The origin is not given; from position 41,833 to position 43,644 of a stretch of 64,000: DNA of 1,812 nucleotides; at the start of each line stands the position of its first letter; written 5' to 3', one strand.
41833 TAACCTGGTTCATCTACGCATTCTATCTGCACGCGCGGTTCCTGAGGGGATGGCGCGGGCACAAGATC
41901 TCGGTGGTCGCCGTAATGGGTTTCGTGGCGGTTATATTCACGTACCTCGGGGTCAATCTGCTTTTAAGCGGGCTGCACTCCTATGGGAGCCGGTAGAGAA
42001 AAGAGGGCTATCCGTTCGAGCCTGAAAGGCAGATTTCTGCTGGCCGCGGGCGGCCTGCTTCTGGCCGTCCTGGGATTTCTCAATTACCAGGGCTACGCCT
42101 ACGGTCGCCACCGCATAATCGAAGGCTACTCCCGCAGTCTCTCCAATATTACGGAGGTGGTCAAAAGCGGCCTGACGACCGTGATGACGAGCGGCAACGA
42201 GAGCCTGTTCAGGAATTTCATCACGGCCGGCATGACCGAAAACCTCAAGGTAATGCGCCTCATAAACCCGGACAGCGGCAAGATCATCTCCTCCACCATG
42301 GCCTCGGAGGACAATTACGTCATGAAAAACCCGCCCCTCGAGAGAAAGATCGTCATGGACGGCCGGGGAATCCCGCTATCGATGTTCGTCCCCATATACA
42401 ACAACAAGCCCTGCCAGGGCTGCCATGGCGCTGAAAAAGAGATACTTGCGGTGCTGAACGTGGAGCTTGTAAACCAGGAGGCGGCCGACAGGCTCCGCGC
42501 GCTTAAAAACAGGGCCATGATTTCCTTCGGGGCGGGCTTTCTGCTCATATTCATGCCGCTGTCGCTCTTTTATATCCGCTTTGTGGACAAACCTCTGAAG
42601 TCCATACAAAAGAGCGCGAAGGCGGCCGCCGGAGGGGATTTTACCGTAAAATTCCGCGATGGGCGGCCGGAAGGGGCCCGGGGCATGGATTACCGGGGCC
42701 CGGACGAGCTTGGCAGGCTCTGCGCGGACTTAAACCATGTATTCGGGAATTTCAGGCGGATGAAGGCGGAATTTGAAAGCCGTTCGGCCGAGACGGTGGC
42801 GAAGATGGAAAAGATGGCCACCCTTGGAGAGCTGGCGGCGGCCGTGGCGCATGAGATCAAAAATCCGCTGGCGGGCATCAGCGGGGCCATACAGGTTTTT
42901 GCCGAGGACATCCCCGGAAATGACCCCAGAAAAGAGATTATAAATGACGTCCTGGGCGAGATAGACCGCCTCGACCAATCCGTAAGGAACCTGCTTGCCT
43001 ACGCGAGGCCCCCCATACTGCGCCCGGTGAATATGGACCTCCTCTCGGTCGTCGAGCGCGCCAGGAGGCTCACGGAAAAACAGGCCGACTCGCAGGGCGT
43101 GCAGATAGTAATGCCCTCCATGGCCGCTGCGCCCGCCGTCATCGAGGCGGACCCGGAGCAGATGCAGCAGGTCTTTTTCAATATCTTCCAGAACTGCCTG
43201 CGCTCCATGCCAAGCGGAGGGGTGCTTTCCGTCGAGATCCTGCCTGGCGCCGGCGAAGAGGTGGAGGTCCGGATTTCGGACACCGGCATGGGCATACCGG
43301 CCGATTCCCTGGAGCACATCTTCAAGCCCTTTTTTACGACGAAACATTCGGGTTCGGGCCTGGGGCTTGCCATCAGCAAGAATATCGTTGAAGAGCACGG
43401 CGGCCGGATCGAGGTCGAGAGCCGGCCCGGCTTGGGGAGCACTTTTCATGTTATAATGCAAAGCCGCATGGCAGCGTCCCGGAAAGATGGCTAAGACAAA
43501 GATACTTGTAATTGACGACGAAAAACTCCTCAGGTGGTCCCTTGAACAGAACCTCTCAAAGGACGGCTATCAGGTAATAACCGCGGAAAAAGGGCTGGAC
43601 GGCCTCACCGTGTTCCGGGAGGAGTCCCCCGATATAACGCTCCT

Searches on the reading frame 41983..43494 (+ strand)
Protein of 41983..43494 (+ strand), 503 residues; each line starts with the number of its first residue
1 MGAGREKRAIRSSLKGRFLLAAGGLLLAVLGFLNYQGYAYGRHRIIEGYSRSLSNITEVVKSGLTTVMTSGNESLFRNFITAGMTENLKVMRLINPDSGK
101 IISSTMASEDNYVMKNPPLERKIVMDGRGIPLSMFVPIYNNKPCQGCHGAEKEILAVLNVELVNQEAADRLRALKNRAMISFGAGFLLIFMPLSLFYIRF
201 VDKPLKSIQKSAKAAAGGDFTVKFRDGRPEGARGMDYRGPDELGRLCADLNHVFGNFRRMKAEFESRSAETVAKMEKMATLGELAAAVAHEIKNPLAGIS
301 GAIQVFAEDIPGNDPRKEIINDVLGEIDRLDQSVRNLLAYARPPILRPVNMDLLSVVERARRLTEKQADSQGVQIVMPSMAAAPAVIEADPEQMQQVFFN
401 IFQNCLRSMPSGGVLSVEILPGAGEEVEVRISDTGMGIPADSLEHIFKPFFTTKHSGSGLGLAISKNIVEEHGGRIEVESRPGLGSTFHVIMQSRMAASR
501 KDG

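Call 44: search_protein_families(library=pfam, proteins=[window:41983-43494:+], max_evalue=0.00001)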
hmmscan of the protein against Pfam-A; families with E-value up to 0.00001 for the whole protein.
window:41983-43494:+ (503 aa): 2 families
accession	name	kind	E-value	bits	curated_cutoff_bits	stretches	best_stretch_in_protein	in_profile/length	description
PF02518.31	HATPase_c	-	5.9e-27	94.8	26.4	1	390-492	2-107/111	Histidine kinase-, DNA gyrase B-, and HSP90-like ATPase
PF00512.31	HisKA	-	2e-13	50.6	26.9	1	281-342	2-62/66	His Kinase A (phospho-acceptor) domain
